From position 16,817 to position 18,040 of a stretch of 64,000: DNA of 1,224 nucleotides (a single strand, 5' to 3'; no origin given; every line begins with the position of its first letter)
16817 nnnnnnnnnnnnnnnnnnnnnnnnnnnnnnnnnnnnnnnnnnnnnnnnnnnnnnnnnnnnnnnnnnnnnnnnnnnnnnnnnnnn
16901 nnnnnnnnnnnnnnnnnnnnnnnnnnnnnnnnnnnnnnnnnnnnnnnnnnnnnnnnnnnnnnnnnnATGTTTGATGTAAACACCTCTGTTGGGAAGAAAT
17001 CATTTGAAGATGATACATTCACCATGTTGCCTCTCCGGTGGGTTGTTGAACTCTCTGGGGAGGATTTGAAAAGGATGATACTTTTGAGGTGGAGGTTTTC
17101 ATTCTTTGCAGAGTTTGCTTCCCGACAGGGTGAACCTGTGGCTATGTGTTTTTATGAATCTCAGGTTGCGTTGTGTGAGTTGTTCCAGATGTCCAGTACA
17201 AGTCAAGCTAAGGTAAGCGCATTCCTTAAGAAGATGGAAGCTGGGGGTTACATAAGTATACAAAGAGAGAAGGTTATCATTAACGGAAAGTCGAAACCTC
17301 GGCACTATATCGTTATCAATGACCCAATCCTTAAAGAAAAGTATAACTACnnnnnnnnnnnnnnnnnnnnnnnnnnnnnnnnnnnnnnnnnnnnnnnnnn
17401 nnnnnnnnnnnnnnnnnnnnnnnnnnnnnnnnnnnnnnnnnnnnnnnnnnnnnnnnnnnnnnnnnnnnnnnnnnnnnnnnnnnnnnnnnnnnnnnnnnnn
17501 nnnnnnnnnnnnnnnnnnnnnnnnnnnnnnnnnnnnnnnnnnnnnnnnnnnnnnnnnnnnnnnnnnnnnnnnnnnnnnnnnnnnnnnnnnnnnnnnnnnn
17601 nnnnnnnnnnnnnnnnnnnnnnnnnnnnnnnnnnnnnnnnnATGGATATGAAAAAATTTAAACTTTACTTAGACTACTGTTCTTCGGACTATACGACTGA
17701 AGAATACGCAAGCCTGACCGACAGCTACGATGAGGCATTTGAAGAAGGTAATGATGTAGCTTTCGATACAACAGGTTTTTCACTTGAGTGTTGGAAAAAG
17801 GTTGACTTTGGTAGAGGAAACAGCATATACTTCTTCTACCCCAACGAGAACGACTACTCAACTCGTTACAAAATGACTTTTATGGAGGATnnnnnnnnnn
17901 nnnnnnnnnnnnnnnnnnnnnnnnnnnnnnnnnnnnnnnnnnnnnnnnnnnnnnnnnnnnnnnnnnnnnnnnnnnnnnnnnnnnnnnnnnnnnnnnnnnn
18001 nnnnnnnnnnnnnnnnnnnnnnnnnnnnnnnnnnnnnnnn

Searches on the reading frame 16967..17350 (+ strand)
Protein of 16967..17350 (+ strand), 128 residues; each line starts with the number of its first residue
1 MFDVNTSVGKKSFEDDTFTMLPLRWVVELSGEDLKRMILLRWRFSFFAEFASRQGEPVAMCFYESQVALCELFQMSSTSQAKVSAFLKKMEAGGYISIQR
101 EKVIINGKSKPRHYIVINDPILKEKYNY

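Call 7: search_protein_families(library=pfam, proteins=[window:16967-17350:+], max_evalue=1)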
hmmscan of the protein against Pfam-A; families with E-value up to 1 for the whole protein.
window:16967-17350:+ (128 aa): 4 families
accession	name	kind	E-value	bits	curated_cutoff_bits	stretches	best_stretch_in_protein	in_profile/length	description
PF25304.1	WH_eIF2D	-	0.024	15.3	27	1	72-101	42-71/92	eIF2D winged helix domain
PF13545.12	HTH_Crp_2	-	0.065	13.7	27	1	74-105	30-61/70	Crp-like helix-turn-helix domain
PF09079.17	Cdc6_C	-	0.18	12.2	25.1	1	62-101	34-73/96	CDC6, C terminal winged helix domain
PF24034.1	DUF7343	-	0.21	11.9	27.6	1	76-97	28-49/62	Domain of unknown function (DUF7343)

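Call 8: search_protein_families(library=phrogs, proteins=[window:16967-17350:+], max_evalue=0.1)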
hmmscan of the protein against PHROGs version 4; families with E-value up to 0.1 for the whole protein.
window:16967-17350:+ (128 aa): 2 families
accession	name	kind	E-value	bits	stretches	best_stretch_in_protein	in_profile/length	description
phrog_8453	-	unknown function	9.7e-41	139.8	1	14-124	7-117/118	-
phrog_270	-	DNA, RNA and nucleotide metabolism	0.088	13.1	1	25-123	38-122/383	replication initiation protein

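Call 65: search_dna_similar(query=window:16967-17350:+, collection=phages, mode=protein, max_evalue=0.001, max_rows=40, rows=spread)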
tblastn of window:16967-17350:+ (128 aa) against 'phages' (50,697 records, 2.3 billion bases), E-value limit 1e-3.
Records with a match: 74; places in all: 75; records where one place covers at least 80% of the query: 71.
Best place of each record, by identity: 80-90% 6; <60% 68.
By first word of the organism name: Klebsiella 19; Escherichia 13; Salmonella 11; Pectobacterium 10; Cronobacter 8; Enterobacter 5; Raoultella 2; Erwinia 2; Serratia 2; Pantoea 1; and 1 more.
By host as written in the record: - 6; Klebsiella pneumoniae K23 6; Escherichia coli str. K-12 substr. MG1655 4; Escherichia sp. 4; Cronobacter sakazakii 4; Enterobacter hormaechei subsp. xiangfangensis 4; Pectobacterium carotovorum subsp. carotovorum 27 3; Klebsiella pneumoniae 3; and 28 more.
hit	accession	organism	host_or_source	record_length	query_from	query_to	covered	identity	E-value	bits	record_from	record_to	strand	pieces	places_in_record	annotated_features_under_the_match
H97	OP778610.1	Escherichia phage W70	Escherichia coli str. K-12 substr. ...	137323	1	128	100%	86.7%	8e-72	237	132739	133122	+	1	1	hypothetical protein (x2)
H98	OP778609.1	Escherichia phage A73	Escherichia coli str. K-12 substr. ...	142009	1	128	100%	86.7%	8e-72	237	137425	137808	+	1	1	hypothetical protein (x2)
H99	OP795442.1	Escherichia phage A7_1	Escherichia coli str. K-12 substr. ...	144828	1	128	100%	86.7%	8e-72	237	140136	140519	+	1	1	hypothetical protein (x2)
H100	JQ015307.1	Pectobacterium phage phiTE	Pectobacterium atrosepticum SCRI1043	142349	15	127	88%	59.3%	4e-38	141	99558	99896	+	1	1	hypothetical protein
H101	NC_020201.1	Pectobacterium phage phiTE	Pectobacterium atrosepticum SCRI1043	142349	15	127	88%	59.3%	4e-38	141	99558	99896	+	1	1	hypothetical protein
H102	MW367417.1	Pectobacterium phage PcCB7V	Pectobacterium sp. 7V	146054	15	127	88%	59.3%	2e-37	139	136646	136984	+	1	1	transcriptional regulator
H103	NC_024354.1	Cronobacter phage CR8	Cronobacter sakazakii ATCC 29544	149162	15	127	88%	57.5%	4e-37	138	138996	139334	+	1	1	hypothetical protein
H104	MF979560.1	Pectobacterium phage DU_PP_I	Pectobacterium sp.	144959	15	127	88%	56.6%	4e-37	138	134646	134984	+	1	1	hypothetical protein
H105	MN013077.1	Klebsiella phage vB_KaeM_KaOmega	Klebsiella aerogenes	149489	15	127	88%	56.6%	6e-36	135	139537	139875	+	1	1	hypothetical protein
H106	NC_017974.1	Cronobacter phage CR3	Cronobacter sakazakii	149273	15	127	88%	55.8%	2e-36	136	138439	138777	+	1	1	hypothetical protein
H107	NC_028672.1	Cronobacter phage PBES 02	Cronobacter sp.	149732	15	127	88%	55.8%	2e-36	136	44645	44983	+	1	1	hypothetical protein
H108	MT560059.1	Pectobacterium phage POP15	Pectobacterium carotovorum subsp. ...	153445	17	126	86%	56.4%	6e-37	137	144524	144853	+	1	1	hypothetical protein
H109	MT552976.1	Pectobacterium phage POP17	Pectobacterium carotovorum subsp. ...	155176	17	126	86%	56.4%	6e-37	137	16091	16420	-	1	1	record has no annotation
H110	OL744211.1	Enterobacter phage vB_ExiM_F1M1E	Enterobacter hormaechei subsp. ...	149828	14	127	89%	51.8%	2e-34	130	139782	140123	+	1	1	hypothetical protein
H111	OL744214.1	Enterobacter phage vB_ExiM_F2M1E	Enterobacter hormaechei subsp. ...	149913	14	127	89%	51.8%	2e-34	130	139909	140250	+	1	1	hypothetical protein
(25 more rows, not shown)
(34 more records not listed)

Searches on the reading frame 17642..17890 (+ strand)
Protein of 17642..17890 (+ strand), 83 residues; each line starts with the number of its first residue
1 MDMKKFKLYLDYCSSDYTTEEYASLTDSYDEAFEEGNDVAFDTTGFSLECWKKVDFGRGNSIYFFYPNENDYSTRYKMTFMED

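Call 7: search_protein_families(library=pfam, proteins=[window:17642-17890:+], max_evalue=1)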
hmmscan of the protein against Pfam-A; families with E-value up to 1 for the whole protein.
window:17642-17890:+ (83 aa): 0 families

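Call 8: search_protein_families(library=phrogs, proteins=[window:17642-17890:+], max_evalue=0.1)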
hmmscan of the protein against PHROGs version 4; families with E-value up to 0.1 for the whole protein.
window:17642-17890:+ (83 aa): 3 families
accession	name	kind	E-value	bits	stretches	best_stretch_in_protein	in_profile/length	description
phrog_5676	-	unknown function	2.4e-22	79.7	1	6-81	2-78/81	-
phrog_38874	-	unknown function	1.9e-08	35.7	1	6-57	2-54/118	-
phrog_33285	-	unknown function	0.093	13.8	0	17-57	30-69/69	-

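Call 64: search_dna_similar(query=window:17642-17890:+, collection=phages, mode=protein, max_evalue=0.01, max_rows=40, rows=spread)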
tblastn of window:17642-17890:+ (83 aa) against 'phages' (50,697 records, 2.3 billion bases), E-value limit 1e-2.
Records with a match: 108; places in all: 109; records where one place covers at least 80% of the query: 104.
Best place of each record, by identity: 60-80% 6; <60% 102.
By first word of the organism name: Klebsiella 30; Escherichia 16; Salmonella 16; Cronobacter 15; Pectobacterium 10; Enterobacter 7; Erwinia 6; Serratia 2; Raoultella 2; Proteus 2; and 2 more.
By host as written in the record: Klebsiella pneumoniae 12; Cronobacter sakazakii 11; - 7; Klebsiella pneumoniae K23 7; Escherichia coli str. K-12 substr. MG1655 4; Escherichia sp. 4; Enterobacter hormaechei subsp. xiangfangensis 4; Pectobacterium carotovorum subsp. carotovorum 27 3; and 38 more.
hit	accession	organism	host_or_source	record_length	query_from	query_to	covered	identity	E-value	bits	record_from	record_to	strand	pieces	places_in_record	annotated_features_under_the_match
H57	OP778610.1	Escherichia phage W70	Escherichia coli str. K-12 substr. ...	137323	2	82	98%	70.4%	9e-34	126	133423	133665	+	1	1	hypothetical protein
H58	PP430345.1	Escherichia phage vB_EcoM-LTH01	Escherichia sp.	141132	2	82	98%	70.4%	4e-33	124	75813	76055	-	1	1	hypothetical protein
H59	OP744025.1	Escherichia phage A5-4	Escherichia coli str. K-12 substr. ...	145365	2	82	98%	70.4%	4e-33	124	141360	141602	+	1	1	hypothetical protein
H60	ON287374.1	Serratia phage vB_SmaM-Kashira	Serratia marcescens LVF3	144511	5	80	92%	49.4%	3e-13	68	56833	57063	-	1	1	hypothetical protein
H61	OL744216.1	Enterobacter phage vB_ExiM_F4M1E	Enterobacter hormaechei subsp. ...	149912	3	83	98%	43.2%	3e-14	71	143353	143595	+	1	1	hypothetical protein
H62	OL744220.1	Pantoea phage vB_PdiM_F5M2A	Pantoea dispersa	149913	3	83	98%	43.2%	3e-14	71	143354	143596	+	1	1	hypothetical protein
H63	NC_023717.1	Cronobacter phage CR9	Cronobacter sakazakii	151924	3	83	98%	43.2%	5e-14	71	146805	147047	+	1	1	hypothetical protein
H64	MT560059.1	Pectobacterium phage POP15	Pectobacterium carotovorum subsp. ...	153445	3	83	98%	43.2%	1e-13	69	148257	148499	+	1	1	hypothetical protein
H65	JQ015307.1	Pectobacterium phage phiTE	Pectobacterium atrosepticum SCRI1043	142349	3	83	98%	43.2%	2e-13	69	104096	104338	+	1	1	hypothetical protein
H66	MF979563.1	Pectobacterium phage DU_PP_IV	Pectobacterium sp.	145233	3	83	98%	43.2%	2e-13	69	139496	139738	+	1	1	hypothetical protein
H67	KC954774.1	Cronobacter phage CR8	Cronobacter sakazakii ATCC 29544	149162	3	83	98%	43.2%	2e-13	69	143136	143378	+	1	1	hypothetical protein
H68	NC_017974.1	Cronobacter phage CR3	Cronobacter sakazakii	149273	3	83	98%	43.2%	2e-13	69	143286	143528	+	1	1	hypothetical protein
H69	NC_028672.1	Cronobacter phage PBES 02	Cronobacter sp.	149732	3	83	98%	43.2%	2e-13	69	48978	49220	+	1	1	none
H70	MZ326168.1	Salmonella phage NINP13076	Salmonella enterica CDC K-1891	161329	6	78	88%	43.2%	8e-11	61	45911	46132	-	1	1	hypothetical protein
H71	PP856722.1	Salmonella phage vB_SEnST11_KE23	Salmonella enterica subsp. enterica ...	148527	6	78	88%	43.2%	9e-11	61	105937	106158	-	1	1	hypothetical protein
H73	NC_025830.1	Escherichia phage Av-05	Escherichia coli O157:H7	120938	3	81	95%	38.8%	5e-10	59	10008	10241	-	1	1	hypothetical protein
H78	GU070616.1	Salmonella phage PVPSE1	Salmonella enteritidis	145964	6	78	88%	41.9%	4e-10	59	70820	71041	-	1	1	92: conserved hypothetical protein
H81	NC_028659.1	Klebsiella phage vB_KpnM_KB57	Klebsiella pneumoniae M-9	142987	6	78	88%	41.9%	1e-9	58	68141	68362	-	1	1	hypothetical protein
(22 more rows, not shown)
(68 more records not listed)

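Call 66: get_annotated_region(hit=H78, flank=1500)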
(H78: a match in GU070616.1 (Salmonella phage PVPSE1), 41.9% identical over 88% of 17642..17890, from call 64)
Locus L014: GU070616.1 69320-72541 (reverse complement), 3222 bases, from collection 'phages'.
description: Salmonella phage PVP-SE1, complete genome.
organism: Salmonella phage PVPSE1 (NCBI taxid 889338)
taxonomy: Viruses; Duplodnaviria; Heunggongvirae; Uroviricota; Caudoviricetes; Vequintavirinae; Seunavirus; Seunavirus PVPSE1
host: Salmonella enteritidis; source: -; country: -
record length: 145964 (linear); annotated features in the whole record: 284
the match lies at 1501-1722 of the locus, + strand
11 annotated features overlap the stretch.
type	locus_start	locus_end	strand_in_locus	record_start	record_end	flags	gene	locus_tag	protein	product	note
CDS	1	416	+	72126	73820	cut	96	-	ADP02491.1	nicotinamide phosphoribosyl transferase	similar to YP_002922919.1 putative nictotinate phosphoribosyltransferase from Enterobacteria phage WV8 and to ...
CDS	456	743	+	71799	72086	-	95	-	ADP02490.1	hypothetical protein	-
CDS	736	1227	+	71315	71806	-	94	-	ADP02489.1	HNH endonuclease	similar to YP_006879.1 H-N-H-endonuclease F-TflV from Enterobacteria phage T5 and to NP_944978.1 putative HNH ...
CDS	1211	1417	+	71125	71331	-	93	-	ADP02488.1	conserved hypothetical protein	similar to YP_002003574.1 hypothetical protein rv5_gp072 from Escherichia phage rv5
CDS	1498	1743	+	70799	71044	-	92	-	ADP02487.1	conserved hypothetical protein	similar to YP_002003573.1 hypothetical protein rv5_gp071 from Escherichia phage rv5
CDS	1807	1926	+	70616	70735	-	91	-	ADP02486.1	hypothetical protein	-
CDS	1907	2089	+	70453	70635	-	90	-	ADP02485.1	hypothetical protein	-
CDS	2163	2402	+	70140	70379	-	89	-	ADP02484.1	putative major outer membrane lipoprotein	similar to NP_456148.1 major outer membrane lipoprotein from Salmonella enterica subsp. enterica serovar Typhi str. CT18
tRNA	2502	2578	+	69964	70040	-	-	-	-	tRNA-Met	-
CDS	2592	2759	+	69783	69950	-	88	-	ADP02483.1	hypothetical protein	-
CDS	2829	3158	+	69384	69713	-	87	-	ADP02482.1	conserved hypothetical protein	similar to YP_001671838.1 hypothetical protein phi32_93 from Enterobacteria phage phiEco32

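Call 67: get_annotated_region(hit=H81, flank=1500)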
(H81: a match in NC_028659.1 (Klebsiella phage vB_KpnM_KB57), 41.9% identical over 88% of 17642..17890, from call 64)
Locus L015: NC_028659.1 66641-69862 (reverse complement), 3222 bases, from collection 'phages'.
description: Klebsiella phage vB_KpnM_KB57, complete genome.
organism: Klebsiella phage vB_KpnM_KB57 (NCBI taxid 1719140)
taxonomy: Viruses; Duplodnaviria; Heunggongvirae; Uroviricota; Caudoviricetes; Vequintavirinae; Mydovirus; Mydovirus KB57
host: Klebsiella pneumoniae M-9; source: sewage; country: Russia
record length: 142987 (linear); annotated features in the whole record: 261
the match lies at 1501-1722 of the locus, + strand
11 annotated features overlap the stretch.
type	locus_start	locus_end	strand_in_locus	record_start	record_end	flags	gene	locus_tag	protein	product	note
CDS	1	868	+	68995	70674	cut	-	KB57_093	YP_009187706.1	nicotinamide phosphoribosyl transferase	-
CDS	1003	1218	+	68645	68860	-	-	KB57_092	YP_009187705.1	hypothetical protein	-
CDS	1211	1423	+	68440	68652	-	-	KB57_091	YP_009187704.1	hypothetical protein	-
CDS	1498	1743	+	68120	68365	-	-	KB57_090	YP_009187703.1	hypothetical protein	-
CDS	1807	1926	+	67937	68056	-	-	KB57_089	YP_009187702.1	hypothetical protein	-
CDS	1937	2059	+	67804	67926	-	-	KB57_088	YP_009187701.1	hypothetical protein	-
CDS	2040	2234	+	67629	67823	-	-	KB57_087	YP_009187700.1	hypothetical protein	-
tRNA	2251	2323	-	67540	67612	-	-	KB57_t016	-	tRNA-Met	-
CDS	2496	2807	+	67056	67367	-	-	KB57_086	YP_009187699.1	hypothetical protein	-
tRNA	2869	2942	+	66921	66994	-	-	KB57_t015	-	tRNA-Lys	-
CDS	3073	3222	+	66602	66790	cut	-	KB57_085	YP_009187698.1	hypothetical protein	-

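Call 68: get_annotated_region(hit=H73, flank=1500)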
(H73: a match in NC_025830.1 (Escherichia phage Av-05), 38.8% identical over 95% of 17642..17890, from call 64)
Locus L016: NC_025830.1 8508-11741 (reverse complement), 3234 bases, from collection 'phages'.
description: Escherichia phage Av-05, complete genome.
organism: Escherichia phage Av-05 (NCBI taxid 1527519)
taxonomy: Viruses; Duplodnaviria; Heunggongvirae; Uroviricota; Caudoviricetes; Vequintavirinae; Avunavirus; Avunavirus Av05
host: Escherichia coli O157:H7; source: chicken feces; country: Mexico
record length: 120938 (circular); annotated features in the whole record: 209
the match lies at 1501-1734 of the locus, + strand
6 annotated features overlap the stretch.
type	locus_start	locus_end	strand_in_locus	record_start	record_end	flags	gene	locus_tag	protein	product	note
CDS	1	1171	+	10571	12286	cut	-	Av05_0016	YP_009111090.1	nicotinamide phosphoribosyl transferase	-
CDS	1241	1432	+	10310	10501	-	-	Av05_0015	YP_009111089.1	hypothetical protein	-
CDS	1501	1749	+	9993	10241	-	-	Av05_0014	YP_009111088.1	hypothetical protein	-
CDS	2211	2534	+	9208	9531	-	-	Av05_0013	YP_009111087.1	hypothetical protein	-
CDS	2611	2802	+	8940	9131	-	-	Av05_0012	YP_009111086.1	hypothetical protein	-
CDS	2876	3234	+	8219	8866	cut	-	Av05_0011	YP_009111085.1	tail fiber protein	-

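Call 69: get_annotated_region(hit=H60, flank=1500)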
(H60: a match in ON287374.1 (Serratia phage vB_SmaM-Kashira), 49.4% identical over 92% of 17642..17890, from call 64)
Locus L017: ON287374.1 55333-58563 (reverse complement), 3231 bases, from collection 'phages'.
description: Serratia phage vB_SmaM-Kashira, complete genome.
organism: Serratia phage vB_SmaM-Kashira (NCBI taxid 2943834)
taxonomy: Viruses; Duplodnaviria; Heunggongvirae; Uroviricota; Caudoviricetes; Vequintavirinae
host: Serratia marcescens LVF3; source: sewage; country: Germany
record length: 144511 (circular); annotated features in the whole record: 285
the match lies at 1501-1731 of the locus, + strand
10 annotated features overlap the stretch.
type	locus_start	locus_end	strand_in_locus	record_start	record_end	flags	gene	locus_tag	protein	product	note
CDS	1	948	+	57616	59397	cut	-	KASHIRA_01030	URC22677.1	nicotinamide phosphoribosyltransferase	-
CDS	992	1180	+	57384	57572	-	-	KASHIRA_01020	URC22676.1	hypothetical protein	-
CDS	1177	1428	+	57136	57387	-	-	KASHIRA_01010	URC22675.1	hypothetical protein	-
CDS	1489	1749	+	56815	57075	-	-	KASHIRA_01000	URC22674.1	hypothetical protein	-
CDS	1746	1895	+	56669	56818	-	-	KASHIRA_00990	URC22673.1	hypothetical protein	-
tRNA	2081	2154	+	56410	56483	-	-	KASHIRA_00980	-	tRNA-Thr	-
tRNA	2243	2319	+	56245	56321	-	-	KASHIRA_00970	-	tRNA-Phe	-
tRNA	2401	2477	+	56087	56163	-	-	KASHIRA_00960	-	tRNA-Arg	-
tRNA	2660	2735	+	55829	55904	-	-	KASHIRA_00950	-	tRNA-Cys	-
tRNA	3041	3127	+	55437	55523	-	-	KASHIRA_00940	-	tRNA-Leu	-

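Call 81: search_protein_families(library=ncbifam, proteins=[window:17642-17890:+], max_evalue=1)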
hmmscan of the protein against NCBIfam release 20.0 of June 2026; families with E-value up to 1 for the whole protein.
window:17642-17890:+ (83 aa): 2 families
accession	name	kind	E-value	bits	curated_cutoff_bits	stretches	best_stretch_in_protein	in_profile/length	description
NF005639.0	PRK07400.1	equivalog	0.029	13.2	460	1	15-51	11-45/318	30S ribosomal protein S1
NF041116.1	CBASS_cyclase_a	equivalog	0.097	11.8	200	1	14-57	271-314/317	CBASS oligonucleotide cyclase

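Call 82: search_protein_families(library=padloc, proteins=[window:17642-17890:+], max_evalue=1)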
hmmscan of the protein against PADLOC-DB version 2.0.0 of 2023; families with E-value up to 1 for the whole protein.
window:17642-17890:+ (83 aa): 0 families
